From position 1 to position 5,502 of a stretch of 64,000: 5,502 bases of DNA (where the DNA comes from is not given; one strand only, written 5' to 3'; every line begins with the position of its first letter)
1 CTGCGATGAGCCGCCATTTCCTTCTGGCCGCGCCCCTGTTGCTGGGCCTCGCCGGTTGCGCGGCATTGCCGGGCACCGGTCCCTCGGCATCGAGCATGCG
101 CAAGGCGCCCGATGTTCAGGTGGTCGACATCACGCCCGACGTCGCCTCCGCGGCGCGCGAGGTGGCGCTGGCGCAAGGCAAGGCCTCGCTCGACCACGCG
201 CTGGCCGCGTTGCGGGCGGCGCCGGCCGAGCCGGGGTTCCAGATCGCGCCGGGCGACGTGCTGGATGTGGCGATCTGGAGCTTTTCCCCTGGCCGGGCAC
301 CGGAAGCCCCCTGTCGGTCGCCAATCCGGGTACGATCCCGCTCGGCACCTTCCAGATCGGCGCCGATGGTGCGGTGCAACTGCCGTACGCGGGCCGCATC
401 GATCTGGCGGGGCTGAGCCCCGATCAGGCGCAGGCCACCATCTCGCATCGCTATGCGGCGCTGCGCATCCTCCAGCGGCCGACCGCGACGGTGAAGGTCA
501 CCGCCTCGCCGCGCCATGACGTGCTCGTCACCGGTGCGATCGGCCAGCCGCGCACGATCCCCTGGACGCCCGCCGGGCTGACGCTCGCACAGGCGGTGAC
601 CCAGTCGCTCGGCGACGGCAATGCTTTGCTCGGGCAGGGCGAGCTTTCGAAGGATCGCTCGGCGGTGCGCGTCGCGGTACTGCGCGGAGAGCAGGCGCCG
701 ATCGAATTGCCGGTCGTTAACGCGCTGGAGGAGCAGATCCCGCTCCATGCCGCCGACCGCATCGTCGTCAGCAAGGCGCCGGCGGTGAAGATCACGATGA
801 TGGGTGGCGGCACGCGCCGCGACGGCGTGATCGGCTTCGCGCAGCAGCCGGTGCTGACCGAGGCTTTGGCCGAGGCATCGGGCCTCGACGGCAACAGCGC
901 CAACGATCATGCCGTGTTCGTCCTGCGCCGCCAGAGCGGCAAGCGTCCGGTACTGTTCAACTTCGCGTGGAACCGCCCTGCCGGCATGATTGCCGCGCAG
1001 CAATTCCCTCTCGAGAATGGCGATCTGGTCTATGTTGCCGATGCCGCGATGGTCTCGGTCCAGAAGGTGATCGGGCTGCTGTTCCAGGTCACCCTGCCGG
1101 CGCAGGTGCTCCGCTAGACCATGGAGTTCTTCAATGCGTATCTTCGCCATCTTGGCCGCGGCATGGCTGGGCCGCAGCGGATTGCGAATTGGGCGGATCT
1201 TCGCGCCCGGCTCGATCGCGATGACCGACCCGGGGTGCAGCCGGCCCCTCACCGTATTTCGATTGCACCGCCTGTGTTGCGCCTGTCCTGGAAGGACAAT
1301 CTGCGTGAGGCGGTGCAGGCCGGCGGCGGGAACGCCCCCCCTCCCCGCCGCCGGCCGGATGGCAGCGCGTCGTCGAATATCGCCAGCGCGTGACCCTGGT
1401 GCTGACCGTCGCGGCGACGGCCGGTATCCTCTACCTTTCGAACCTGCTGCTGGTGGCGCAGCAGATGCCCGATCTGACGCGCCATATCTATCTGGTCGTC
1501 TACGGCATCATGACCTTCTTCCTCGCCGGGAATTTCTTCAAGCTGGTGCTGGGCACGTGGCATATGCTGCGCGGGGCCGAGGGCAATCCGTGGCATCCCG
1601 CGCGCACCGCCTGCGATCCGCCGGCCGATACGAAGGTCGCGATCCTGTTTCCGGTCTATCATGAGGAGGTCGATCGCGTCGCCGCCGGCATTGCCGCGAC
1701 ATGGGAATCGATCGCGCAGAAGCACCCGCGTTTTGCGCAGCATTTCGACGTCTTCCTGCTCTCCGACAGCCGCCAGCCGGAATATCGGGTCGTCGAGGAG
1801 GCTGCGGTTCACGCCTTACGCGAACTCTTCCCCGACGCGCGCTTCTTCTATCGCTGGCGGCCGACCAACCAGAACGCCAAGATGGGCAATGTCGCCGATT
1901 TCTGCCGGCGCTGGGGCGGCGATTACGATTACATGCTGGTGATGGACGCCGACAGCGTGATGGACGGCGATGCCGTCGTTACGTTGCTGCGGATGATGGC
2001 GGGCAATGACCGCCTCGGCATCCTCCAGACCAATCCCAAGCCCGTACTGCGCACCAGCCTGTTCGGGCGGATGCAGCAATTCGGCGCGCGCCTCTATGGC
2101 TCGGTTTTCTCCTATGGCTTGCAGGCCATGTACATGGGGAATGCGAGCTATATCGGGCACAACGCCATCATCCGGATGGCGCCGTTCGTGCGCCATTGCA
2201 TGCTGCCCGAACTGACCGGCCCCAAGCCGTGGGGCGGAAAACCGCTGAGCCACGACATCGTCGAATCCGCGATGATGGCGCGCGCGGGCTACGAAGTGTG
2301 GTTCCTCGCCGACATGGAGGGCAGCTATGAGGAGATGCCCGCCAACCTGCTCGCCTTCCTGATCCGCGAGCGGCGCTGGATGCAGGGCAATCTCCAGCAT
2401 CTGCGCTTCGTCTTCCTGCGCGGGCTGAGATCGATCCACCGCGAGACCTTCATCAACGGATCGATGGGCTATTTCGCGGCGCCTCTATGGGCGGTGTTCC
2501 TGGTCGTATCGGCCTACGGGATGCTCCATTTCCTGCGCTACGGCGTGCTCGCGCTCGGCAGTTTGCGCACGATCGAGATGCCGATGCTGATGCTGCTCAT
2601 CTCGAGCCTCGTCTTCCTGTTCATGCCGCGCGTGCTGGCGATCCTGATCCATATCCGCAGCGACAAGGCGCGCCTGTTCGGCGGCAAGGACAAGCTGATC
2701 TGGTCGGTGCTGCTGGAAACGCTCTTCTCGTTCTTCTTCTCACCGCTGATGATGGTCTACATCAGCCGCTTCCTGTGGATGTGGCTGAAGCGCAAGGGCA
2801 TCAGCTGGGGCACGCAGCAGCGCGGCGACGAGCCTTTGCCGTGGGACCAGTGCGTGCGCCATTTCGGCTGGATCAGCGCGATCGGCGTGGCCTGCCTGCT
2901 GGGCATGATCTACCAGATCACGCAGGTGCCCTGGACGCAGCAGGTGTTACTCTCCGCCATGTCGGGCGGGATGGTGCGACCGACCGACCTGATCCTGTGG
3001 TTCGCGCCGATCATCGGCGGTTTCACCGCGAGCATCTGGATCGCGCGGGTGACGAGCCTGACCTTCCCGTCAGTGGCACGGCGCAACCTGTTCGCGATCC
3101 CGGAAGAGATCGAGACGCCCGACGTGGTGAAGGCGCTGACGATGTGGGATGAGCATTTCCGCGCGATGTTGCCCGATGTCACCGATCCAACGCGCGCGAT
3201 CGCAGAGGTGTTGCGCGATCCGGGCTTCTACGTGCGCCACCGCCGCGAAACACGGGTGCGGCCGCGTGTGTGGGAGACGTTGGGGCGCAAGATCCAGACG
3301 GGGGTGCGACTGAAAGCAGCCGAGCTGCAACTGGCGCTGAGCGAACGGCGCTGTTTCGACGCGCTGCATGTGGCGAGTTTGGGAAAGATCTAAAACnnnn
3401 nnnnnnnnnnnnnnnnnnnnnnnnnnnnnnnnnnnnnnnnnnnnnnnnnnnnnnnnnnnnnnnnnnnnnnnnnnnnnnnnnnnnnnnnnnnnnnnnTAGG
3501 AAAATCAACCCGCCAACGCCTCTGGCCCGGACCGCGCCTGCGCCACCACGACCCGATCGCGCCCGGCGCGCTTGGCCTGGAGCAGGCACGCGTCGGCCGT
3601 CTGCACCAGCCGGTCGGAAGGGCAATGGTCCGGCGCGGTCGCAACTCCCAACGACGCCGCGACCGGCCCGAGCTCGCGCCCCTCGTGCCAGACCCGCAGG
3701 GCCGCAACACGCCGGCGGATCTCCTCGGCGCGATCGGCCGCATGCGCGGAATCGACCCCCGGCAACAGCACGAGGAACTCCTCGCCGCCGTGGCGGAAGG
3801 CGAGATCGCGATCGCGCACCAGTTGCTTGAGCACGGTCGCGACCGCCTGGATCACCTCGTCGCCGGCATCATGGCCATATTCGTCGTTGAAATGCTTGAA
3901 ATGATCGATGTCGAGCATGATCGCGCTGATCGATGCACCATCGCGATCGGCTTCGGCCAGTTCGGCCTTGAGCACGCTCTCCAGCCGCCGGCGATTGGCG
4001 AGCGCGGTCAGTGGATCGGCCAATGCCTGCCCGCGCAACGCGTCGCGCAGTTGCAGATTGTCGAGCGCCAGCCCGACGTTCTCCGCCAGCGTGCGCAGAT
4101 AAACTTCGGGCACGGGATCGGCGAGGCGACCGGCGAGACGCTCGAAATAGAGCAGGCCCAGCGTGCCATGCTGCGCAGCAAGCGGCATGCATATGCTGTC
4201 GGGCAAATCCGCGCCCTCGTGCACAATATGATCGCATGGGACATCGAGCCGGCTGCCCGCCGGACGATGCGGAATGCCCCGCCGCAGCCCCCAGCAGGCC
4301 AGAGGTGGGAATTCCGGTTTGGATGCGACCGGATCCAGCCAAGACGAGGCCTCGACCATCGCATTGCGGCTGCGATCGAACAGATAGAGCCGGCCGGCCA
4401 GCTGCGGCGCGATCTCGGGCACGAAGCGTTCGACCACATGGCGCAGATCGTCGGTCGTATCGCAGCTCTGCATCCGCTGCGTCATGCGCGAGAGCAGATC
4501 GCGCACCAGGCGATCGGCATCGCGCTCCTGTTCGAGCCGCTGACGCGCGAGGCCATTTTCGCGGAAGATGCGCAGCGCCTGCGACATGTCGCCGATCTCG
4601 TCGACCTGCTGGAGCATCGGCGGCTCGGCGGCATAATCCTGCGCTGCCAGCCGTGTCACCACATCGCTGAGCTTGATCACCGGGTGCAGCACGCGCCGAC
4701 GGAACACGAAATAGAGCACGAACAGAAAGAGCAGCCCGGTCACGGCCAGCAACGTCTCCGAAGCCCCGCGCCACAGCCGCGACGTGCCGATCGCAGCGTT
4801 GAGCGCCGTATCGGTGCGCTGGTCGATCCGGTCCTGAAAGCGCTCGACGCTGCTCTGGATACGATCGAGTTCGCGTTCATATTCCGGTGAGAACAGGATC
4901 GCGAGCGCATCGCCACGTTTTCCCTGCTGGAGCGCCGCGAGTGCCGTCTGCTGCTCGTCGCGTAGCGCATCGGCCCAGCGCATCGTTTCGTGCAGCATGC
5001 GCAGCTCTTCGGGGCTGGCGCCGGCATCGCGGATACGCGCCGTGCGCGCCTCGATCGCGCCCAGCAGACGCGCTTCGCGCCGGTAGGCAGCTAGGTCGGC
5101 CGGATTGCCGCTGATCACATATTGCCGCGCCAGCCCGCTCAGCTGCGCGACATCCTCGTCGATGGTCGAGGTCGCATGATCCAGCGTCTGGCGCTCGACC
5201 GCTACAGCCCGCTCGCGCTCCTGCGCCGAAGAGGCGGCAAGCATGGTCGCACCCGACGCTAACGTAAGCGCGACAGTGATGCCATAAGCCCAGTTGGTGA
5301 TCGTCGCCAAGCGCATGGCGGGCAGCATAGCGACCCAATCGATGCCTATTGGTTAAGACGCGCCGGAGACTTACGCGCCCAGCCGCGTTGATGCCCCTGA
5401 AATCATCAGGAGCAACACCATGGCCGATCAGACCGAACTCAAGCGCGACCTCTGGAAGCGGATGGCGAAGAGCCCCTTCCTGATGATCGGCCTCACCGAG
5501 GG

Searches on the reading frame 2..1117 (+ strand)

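Call 7: search_protein_families(library=pfam, proteins=[window:2-1117:+], max_evalue=0.001)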
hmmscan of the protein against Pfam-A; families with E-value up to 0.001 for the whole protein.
window:2-1117:+ (371 aa): 2 families
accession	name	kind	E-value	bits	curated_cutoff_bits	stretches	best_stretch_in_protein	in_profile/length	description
PF22461.2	SLBB_2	-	1.4e-10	41.5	27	1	285-345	24-79/79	SLBB domain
PF02563.21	Poly_export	-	1.9e-10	41.2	28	1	115-167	27-77/77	Polysaccharide biosynthesis/export protein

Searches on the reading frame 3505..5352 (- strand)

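Call 7: search_protein_families(library=pfam, proteins=[window:3505-5352:-], max_evalue=0.001)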
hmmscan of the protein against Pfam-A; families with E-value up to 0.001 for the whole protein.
window:3505-5352:- (615 aa): 4 families
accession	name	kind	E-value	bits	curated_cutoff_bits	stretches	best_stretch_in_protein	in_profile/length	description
PF00990.26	GGDEF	-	1.9e-45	155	23.8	1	444-600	2-161/161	Diguanylate cyclase, GGDEF domain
PF00672.30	HAMP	-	1.2e-07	32.4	25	1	217-266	2-50/53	HAMP domain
PF17853.6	GGDEF_2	-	2.4e-05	25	24.5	0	494-551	31-86/116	GGDEF-like domain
PF13492.12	GAF_3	-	0.00047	21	27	0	322-432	24-129/129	GAF domain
